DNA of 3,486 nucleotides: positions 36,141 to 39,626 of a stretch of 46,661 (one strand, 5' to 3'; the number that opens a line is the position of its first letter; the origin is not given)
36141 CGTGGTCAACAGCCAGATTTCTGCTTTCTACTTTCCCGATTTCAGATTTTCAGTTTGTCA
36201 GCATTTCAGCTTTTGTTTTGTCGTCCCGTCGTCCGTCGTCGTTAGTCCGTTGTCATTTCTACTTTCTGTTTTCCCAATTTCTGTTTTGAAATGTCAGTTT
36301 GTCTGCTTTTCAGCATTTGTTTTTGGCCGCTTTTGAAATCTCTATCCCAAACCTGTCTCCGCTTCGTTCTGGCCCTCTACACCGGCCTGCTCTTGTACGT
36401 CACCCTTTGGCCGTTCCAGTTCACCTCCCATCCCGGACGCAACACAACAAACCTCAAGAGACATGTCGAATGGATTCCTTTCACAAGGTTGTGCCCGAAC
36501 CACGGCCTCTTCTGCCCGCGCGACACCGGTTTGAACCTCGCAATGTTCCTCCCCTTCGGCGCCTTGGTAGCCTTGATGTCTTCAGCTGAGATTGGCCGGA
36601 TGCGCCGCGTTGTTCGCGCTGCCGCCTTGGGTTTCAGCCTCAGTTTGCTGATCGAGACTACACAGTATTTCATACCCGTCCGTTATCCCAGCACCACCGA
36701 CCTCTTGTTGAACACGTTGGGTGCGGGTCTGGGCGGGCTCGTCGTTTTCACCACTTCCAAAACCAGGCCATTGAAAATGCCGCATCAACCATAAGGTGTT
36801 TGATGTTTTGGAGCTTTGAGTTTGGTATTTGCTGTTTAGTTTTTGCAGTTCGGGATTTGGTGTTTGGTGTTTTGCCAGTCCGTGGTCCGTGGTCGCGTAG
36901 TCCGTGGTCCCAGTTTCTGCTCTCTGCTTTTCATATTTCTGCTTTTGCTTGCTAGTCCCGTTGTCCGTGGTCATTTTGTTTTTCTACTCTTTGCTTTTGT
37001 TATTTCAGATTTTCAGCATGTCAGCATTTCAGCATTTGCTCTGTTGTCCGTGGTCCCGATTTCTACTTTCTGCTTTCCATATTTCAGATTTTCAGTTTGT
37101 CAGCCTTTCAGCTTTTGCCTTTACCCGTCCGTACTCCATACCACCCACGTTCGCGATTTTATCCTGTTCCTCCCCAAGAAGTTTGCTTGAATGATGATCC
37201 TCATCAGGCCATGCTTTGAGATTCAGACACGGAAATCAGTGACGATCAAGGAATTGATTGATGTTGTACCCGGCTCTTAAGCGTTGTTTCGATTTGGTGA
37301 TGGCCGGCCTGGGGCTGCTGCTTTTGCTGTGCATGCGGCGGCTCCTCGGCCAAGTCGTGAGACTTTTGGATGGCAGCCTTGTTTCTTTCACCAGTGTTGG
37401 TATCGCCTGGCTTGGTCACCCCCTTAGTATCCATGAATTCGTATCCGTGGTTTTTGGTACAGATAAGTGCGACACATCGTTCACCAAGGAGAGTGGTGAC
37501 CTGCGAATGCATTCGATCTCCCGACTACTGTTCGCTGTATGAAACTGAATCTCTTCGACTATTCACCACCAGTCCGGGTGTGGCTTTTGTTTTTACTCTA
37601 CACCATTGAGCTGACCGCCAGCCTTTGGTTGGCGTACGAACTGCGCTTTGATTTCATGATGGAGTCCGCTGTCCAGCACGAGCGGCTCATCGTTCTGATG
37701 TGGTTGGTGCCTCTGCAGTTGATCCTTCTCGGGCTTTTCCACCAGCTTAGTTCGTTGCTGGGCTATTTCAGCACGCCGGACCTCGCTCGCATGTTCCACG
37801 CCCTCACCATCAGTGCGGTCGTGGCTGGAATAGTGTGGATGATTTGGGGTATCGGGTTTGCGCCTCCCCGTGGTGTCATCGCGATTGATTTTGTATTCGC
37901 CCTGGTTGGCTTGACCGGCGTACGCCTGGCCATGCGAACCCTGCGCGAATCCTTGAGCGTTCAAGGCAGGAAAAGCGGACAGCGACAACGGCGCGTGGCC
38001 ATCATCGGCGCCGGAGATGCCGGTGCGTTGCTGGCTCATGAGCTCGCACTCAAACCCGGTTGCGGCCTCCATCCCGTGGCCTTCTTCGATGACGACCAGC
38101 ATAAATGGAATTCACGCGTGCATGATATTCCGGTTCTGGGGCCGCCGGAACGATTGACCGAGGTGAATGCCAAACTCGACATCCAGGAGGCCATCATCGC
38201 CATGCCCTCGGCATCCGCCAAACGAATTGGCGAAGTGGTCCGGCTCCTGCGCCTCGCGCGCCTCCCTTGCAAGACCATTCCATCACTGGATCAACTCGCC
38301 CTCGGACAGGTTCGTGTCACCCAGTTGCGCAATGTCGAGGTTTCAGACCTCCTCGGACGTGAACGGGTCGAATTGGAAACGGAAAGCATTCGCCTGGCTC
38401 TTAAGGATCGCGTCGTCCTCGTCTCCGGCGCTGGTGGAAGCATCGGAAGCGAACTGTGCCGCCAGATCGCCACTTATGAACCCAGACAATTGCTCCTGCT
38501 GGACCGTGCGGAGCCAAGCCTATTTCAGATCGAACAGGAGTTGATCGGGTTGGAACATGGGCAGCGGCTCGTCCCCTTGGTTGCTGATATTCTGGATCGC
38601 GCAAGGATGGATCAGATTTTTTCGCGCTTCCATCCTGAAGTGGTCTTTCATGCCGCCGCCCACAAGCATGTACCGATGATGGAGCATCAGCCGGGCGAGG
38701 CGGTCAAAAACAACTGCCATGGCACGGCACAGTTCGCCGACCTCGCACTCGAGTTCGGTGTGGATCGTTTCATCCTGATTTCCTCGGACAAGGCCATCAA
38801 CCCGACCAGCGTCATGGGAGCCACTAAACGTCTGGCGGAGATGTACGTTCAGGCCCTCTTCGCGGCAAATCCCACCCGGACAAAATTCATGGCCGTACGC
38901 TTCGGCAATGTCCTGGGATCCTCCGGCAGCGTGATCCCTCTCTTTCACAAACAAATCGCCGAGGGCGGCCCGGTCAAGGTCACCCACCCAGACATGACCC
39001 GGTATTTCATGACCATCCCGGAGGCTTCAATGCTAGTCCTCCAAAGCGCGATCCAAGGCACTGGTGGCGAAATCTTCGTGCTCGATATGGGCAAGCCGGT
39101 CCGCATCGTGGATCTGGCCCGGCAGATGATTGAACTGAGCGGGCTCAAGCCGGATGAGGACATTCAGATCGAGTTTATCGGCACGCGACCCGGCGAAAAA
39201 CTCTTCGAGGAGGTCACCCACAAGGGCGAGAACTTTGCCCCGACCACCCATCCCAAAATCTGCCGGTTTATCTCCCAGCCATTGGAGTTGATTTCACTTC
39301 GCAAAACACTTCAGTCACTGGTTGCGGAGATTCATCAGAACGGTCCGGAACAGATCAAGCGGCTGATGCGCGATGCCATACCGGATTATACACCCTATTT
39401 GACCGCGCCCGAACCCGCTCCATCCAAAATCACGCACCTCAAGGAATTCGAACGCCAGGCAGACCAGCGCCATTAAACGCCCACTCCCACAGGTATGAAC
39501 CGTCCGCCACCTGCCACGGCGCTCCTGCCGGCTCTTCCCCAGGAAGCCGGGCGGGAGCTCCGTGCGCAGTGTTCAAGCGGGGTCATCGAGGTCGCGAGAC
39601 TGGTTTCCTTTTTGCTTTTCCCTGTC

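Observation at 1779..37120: Mosaic family of A-poor short-period repeat modules fills almost every gene junction of the EPS locus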

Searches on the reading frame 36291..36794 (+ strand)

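Call 11: search_protein_families(library=pfam, proteins=[window:36291-36794:+])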
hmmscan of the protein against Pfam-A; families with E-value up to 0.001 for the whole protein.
window:36291-36794:+ (167 aa): 1 family
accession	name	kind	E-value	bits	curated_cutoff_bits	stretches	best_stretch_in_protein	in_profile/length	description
PF04892.17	VanZ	-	5.5e-21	75.9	30.1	1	28-153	2-123/126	VanZ like family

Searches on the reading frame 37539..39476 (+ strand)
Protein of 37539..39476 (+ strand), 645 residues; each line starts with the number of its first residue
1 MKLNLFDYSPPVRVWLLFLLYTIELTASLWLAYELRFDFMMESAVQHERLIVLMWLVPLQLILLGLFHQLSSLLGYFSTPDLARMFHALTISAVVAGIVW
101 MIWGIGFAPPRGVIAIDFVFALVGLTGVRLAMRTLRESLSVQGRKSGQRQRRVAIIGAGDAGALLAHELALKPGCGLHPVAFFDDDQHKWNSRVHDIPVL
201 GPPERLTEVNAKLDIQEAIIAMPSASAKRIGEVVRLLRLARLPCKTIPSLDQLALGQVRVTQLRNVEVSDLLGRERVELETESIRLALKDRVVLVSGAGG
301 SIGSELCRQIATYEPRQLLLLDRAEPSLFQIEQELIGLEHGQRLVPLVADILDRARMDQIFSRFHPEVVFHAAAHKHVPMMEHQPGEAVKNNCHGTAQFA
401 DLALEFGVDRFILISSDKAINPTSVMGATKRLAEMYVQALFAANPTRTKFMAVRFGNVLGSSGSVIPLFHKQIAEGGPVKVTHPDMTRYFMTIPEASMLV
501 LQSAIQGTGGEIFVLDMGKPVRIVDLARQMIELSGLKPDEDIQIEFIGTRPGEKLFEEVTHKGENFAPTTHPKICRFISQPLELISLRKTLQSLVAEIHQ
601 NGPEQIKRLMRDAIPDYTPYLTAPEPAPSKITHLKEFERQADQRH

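Call 11: search_protein_families(library=pfam, proteins=[window:37539-39476:+])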
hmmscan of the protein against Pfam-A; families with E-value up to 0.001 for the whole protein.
window:37539-39476:+ (645 aa): 9 families
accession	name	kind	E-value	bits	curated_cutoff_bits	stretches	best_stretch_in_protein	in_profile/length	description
PF02719.21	Polysacc_synt_2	-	3.6e-116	387.9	20.2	1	293-576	1-290/293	Polysaccharide biosynthesis protein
PF01370.27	Epimerase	-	1.4e-21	77.5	20.9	1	293-483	1-203/240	NAD dependent epimerase/dehydratase family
PF04321.23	RmlD_sub_bind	-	1.8e-13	50.7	27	1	293-464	3-157/287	RmlD substrate binding domain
PF13727.12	CoA_binding_3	-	4.5e-12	46.8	25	1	93-238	27-165/175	CoA-binding domain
PF16363.11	GDP_Man_Dehyd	-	7.5e-12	45.8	27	1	294-417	1-130/332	GDP-mannose 4,6 dehydratase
PF01073.25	3Beta_HSD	-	7.6e-08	32.2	22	1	294-425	1-125/280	3-beta hydroxysteroid dehydrogenase/isomerase family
PF08659.16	KR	-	5.3e-06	26.9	22.6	1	293-419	3-139/180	KR domain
PF00106.31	adh_short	-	5.9e-05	23.1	26.6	1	291-363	1-70/195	short chain dehydrogenase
PF00899.27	ThiF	-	0.00011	21.8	28.1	0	149-187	19-54/238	ThiF family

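Call 18: find_related_loci(query=window:37539-39476:+, collection=genome_contigs, flank=10000)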
Query window:37539-39476:+ (645 aa) in genome_contigs; peptide patterns used: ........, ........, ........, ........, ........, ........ (x = any residue, [..] = any of these).
600 stretches matched a pattern (row limit reached: there are more); 596 encode a relative of the query (tblastn E <= 1e-3); the best 80 are kept; 80 distinct loci.
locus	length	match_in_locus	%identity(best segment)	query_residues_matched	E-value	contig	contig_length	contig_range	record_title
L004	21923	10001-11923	76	1-641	0e+0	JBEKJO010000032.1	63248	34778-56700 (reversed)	MAG: Verrucomicrobiota bacterium isolate SPRUCE 325 SPRUCE_325_32, whole genome shotgun sequence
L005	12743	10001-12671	78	1-640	0e+0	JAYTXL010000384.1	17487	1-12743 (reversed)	MAG: Verrucomicrobiota bacterium isolate GFS_5964 GFS_5964_383, whole genome shotgun sequence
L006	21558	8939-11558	75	6-621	0e+0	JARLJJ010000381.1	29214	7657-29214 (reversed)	MAG: Formivibrio sp. isolate MAG_CA269 MetaCoAG_Bin_269_Anoxic_k141_1371460, whole genome shotgun sequence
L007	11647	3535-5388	60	3-622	0e+0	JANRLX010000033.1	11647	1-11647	MAG: Verrucomicrobiota bacterium isolate bins.169 k141_4294253, whole genome shotgun sequence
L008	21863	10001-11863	56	3-621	0e+0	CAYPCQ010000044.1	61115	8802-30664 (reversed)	MAG TPA_asm: uncultured Verrucomicrobiota bacterium isolate SRP272421_co1_717 genome assembly, contig: NODE_729_length_6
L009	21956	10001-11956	56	1-621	0e+0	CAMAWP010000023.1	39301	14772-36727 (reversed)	MAG: Akkermansia muciniphila isolate MaH-09apr19-44 genome assembly, contig: MaH-09apr19-C2137, whole genome shotgun seq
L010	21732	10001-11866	58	5-622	0e+0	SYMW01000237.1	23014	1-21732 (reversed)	MAG: Verrucomicrobiales bacterium isolate F1-80-MAGs106 F1-80__c546315, whole genome shotgun sequence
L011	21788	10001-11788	58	28-623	0e+0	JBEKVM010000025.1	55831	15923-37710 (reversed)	MAG: Verrucomicrobiota bacterium isolate SPRUCE 604 SPRUCE_604_25, whole genome shotgun sequence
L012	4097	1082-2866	57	28-622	0e+0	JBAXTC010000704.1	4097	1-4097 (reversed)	MAG: Verrucomicrobiota bacterium isolate ELA625 MAG625_704, whole genome shotgun sequence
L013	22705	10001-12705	57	8-625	0e+0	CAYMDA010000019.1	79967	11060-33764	MAG TPA_asm: uncultured Verrucomicrobiota bacterium isolate SRP268622_co1_279 genome assembly, contig: NODE_477_length_7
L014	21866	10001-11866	57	21-621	0e+0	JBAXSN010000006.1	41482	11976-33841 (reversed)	MAG: Verrucomicrobiota bacterium isolate ELA610 MAG610_6, whole genome shotgun sequence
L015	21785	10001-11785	61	25-622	0e+0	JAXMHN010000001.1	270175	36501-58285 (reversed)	MAG: Verrucomicrobiota bacterium isolate STL-VER5 C3.50.fa-1, whole genome shotgun sequence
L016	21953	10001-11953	54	4-643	0e+0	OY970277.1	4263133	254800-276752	MAG: uncultured Verrucomicrobiae bacterium isolate MFD04580.bin.1.45 genome assembly, chromosome: 1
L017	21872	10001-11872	54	3-625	0e+0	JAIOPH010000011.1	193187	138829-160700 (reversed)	MAG: Chthoniobacter sp. isolate LakeFargette_0920_ALND_MAG_63_25 LacPavin_0920_ALND_scaffold_94165, whole genome shotgun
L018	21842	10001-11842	56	7-623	0e+0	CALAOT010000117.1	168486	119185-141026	MAG TPA_asm: uncultured Opitutaceae bacterium isolate ERR1022687_bin.54_CONCOCT_v1.1_MAG genome assembly, contig: ERZ175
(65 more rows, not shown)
